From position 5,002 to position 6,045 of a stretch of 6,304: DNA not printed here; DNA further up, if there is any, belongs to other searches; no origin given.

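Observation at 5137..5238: The conserved pilot-protein N-terminus has no canonical start codon and lies in frame behind a TAG and a perfect Shine-Dalgarno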

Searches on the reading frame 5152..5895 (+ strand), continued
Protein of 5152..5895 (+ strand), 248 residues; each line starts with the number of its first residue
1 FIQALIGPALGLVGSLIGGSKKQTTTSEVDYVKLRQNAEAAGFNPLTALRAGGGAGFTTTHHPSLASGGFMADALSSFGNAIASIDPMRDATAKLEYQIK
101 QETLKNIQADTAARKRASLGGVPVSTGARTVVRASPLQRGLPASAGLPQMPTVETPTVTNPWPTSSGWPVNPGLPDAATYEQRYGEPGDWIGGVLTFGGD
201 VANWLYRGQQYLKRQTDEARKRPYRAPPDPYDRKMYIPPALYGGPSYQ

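Call 37: find_encoding_contigs(protein=P0028, flank=1200, max_places=2)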
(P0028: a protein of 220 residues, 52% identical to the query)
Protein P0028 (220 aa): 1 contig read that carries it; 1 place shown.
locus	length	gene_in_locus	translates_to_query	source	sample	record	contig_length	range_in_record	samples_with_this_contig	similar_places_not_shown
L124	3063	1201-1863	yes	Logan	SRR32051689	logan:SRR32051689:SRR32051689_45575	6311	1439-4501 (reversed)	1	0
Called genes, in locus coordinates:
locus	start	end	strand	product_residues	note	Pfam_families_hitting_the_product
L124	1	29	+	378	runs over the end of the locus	PF23343:REP_ORF2-G2P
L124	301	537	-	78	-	-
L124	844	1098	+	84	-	-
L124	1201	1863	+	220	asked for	-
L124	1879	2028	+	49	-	-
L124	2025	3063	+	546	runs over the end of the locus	-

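Call 58: search_solved_structures(query=A1, max_evalue=1)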
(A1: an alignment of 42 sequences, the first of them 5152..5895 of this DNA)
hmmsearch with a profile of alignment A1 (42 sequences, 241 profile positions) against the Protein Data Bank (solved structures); distinct sequences matched with E-value up to 1: 3.
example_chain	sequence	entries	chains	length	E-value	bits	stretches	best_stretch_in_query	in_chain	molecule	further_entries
8t0u_A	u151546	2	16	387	0.11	15.7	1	13-74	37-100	FMNH(2)-dependent dimethylsulfone monooxygenase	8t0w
9d83_A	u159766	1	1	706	0.17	15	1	78-158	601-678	Portal Protein Gp39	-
9bgm_c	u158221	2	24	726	0.67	13.1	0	78-140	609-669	gp80 portal protein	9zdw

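Call 64: get_annotated_region(hit=H6, flank=600)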
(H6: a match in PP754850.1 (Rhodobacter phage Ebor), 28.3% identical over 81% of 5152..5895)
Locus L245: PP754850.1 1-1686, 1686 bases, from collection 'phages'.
description: Rhodobacter phage Ebor, complete genome.
organism: Rhodobacter phage Ebor (NCBI taxid 3144506)
taxonomy: Viruses; Monodnaviria; Sangervirae; Phixviricota; Malgrandaviricetes; Petitvirales; Microviridae
host: Rhodobacter capsulatus SB 1003; source: -; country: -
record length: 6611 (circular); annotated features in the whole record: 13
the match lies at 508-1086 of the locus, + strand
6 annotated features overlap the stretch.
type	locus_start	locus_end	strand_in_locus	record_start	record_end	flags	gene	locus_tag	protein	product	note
misc_feature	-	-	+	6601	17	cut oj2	-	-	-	-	XerCD dif motif, attachment site attP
CDS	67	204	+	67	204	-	-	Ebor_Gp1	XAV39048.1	hypothetical protein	putative membrane protein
CDS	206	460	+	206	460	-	-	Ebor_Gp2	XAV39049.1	hypothetical protein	-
CDS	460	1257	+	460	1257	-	-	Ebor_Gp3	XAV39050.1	DNA pilot protein VP2/H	-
misc_feature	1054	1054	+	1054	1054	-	-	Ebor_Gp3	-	-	prophage in DE442 lysogen = T; amino acid replacement L199F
CDS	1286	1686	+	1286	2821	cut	-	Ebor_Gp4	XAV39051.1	major capsid protein VP1/F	-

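Call 70: predict_structure(alignment_id=A1)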
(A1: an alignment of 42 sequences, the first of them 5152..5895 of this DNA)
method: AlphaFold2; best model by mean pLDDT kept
length: 248 residues; sequences in the alignment: 42
mean_pLDDT: 68.6   pTM: 0.38
mean pLDDT of the five models: 68.6, 68.5, 68.4, 68.2, 64.3
residues with pLDDT >= 90: 44; 70-90: 77; 50-70: 65; < 50: 62
segments of 3 or more residues with pLDDT < 50: 1-12, 18-25, 53-84, 126-128
pLDDT, mean of each block of 10 residues (from residue 1): 44 48 55 78 71 47 43 46 57 88 89 71 52 53 64 85 90 90 87 93 94 91 72 56 50
secondary structure, 60 per line:
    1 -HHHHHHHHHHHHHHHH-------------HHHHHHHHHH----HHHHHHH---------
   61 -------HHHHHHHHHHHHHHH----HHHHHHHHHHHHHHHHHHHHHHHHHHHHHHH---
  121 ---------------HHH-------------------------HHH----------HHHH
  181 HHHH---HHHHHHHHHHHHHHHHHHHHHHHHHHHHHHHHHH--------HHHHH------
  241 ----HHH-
elements in order: H2-17 H31-40 H45-51 H68-82 H87-117 H177-184 H188-221 H230-234

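Call 73: find_encoding_contigs(protein=P0074, flank=1200, max_places=2)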
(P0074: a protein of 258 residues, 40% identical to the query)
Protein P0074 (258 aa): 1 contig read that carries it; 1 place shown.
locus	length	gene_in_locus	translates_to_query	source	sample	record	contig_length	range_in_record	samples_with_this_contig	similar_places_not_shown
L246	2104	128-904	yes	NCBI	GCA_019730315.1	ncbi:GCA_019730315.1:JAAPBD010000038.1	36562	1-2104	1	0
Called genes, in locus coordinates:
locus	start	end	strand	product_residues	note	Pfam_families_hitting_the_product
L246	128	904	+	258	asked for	-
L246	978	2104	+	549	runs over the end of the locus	-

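Call 74: find_encoding_contigs(protein=P0071, flank=1200, max_places=2)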
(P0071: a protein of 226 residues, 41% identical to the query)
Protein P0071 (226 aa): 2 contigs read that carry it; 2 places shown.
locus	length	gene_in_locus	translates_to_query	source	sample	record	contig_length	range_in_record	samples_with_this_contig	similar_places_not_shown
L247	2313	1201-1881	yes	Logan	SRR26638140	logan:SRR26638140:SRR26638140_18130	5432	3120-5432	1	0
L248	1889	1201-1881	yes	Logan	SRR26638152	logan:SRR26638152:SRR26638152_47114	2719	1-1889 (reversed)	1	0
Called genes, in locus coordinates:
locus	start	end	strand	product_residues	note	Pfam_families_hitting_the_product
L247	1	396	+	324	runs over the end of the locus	PF23343:REP_ORF2-G2P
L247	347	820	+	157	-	-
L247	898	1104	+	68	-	-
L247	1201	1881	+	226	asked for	-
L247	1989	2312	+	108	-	?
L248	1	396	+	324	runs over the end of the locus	PF23343:REP_ORF2-G2P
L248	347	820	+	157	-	-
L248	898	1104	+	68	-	-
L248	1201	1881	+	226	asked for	-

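Call 75: find_encoding_contigs(protein=P0109, flank=1200, max_places=2)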
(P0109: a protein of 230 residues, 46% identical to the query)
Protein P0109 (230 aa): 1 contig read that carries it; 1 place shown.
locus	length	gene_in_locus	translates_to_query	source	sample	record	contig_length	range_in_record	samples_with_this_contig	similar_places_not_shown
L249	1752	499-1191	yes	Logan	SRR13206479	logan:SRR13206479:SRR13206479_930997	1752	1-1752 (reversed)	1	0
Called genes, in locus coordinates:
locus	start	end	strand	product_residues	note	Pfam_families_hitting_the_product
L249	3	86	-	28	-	?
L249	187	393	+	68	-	-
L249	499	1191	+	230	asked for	-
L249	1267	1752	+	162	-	?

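Call 76: find_encoding_contigs(protein=P0010, flank=1200, max_places=2)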
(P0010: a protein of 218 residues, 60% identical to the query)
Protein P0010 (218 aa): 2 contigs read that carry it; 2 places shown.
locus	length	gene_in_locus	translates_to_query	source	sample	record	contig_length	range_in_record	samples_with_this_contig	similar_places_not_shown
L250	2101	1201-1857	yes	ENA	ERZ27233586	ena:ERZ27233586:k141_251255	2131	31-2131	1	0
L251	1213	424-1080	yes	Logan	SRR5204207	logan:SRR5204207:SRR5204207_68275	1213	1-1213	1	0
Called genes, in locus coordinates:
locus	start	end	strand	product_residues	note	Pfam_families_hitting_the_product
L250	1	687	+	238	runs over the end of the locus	?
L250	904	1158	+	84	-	-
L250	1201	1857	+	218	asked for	-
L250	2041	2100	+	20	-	?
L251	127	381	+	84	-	-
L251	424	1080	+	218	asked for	-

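Call 78: fold_search(model_id=the predicted structure, library=pdb)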
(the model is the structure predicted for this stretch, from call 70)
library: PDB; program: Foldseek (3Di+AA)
matches with E <= 10: 6; with E <= 0.001: 0
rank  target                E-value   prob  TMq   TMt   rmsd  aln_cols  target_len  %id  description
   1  9fqr_Km               7.0e+00  0.10  0.09  0.07   5.3        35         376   23  96-nm repeat of axonemal doublet microtubules from bovine sperm (released 2025-03-26)
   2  8r4o_G                7.4e+00  0.04  0.10  0.08   6.6        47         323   15  Salt inducible kinase 3 in complex with inhibitor (released 2024-03-27)
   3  5tzf_I                7.9e+00  0.07  0.09  0.27  13.6        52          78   17  Structure of the BldD CTD(D116A)-(c-di-GMP)2 intermediate, form 1 (released 2017-04-19)
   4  7s03_A                8.9e+00  0.05  0.07  0.14   6.9        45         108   24  DNA-binding domain of human SETMAR in complex with Hsmar1 terminal inverted repeat (TIR) DNA (released 2022-08-03)
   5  8rri_AG               9.5e+00  0.08  0.07  0.05   9.5        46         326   20  Human mitochondrial ribosome in complex with antibiotic tigecycline (released 2025-03-12)
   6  3ebn_C                9.5e+00  0.03  0.10  0.18   7.4        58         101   16  A Special Dimerization of SARS-CoV Main Protease C-Terminal Domain Due to Domain-swapping (released 2009-05-19)

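Call 79: fold_search(model_id=the predicted structure, library=viral)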
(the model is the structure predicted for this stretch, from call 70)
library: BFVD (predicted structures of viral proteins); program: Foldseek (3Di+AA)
matches with E <= 10: 42; with E <= 0.001: 4
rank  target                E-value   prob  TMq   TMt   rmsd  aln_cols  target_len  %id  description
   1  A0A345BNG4            3.3e-05  0.99  0.18  0.18  20.6       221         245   28  (no name in the UniProt tables at hand)
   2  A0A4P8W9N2            8.9e-05  1.00  0.17  0.18  21.4       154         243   35  (no name in the UniProt tables at hand)
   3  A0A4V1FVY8            2.4e-04  0.90  0.16  0.16  21.1       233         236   29  (no name in the UniProt tables at hand)
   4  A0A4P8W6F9            8.5e-04  0.96  0.20  0.18  20.7       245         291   22  (no name in the UniProt tables at hand)
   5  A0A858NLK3            1.1e-03  0.77  0.16  0.16  22.7       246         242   23  (no name in the UniProt tables at hand)
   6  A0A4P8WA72            2.8e-03  0.63  0.17  0.15  35.0       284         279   23  (no name in the UniProt tables at hand)
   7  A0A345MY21            5.9e-03  0.57  0.16  0.14  28.4       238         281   21  (no name in the UniProt tables at hand)
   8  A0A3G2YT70            1.4e-02  0.47  0.19  0.17  24.3       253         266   21  (no name in the UniProt tables at hand)
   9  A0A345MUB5            1.6e-02  0.63  0.20  0.19  17.6       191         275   25  (no name in the UniProt tables at hand)
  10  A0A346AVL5            3.8e-02  0.35  0.14  0.13  26.7       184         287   22  (no name in the UniProt tables at hand)
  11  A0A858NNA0            3.8e-02  0.33  0.17  0.11  32.1       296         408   21  (no name in the UniProt tables at hand)
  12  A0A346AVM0            8.7e-02  0.60  0.18  0.16  14.2       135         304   24  (no name in the UniProt tables at hand)
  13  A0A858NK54            2.2e-01  0.15  0.18  0.16  20.6       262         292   17  (no name in the UniProt tables at hand)
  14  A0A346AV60            7.7e-01  0.08  0.16  0.15  28.7       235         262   22  (no name in the UniProt tables at hand)
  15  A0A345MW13            8.2e-01  0.06  0.12  0.10  29.4       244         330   22  (no name in the UniProt tables at hand)
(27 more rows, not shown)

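Call 87: search_dna_similar(query=window:5152-5895:+, collection=plasmids, mode=protein, max_evalue=1e-10, max_rows=15)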
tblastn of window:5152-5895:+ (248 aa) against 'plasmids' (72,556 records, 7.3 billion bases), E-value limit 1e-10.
Records with a match: 1; places in all: 1; records where one place covers at least 80% of the query: 1.
Best place of each record, by identity: 60-80% 1.
By first word of the organism name: Aminobacter 1.
By predicted mobility (MOB-suite, as given by PLSDB): non-mobilizable 1.
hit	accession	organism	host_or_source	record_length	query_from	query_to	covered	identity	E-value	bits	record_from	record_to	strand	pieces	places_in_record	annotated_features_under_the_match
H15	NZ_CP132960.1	Aminobacter niigataensis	cell culture,sediment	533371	1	200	81%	61.3%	2e-51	186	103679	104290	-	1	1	hypothetical protein (x2)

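Call 88: get_annotated_region(hit=H15, flank=3500)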
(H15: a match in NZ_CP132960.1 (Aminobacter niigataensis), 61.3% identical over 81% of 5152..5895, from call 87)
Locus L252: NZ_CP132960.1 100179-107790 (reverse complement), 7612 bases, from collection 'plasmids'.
description: Aminobacter niigataensis strain DMFA1 plasmid p2, complete sequence
organism: Aminobacter niigataensis (NCBI taxid 83265)
taxonomy: Bacteria; Pseudomonadota; Alphaproteobacteria; Hyphomicrobiales; Phyllobacteriaceae; Aminobacter; Aminobacter niigataensis
host: -; source: cell culture,sediment; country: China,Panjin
typing (MOB-suite, as given by PLSDB): non-mobilizable
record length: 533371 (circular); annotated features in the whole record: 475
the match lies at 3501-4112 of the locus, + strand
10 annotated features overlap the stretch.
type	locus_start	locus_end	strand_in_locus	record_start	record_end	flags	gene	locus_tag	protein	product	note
CDS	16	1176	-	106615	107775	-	-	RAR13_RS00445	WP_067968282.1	MFS transporter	GO:0055085 - transmembrane transport [Evidence IEA]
CDS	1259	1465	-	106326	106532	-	-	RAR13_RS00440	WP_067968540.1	hypothetical protein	-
CDS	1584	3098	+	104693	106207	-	-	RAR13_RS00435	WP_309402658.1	winged helix-turn-helix domain-containing tetratricopeptide repeat protein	-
CDS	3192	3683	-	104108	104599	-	-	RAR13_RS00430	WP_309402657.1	hypothetical protein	-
CDS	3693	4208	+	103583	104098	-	-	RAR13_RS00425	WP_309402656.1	hypothetical protein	-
CDS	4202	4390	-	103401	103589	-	-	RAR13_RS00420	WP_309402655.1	hypothetical protein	-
CDS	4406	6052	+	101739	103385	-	-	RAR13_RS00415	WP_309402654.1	hypothetical protein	-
CDS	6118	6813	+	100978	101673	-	-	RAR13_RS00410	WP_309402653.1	hypothetical protein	-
CDS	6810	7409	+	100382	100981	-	-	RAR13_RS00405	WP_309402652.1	M15 family metallopeptidase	-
CDS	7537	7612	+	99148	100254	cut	-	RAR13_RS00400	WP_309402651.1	hypothetical protein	-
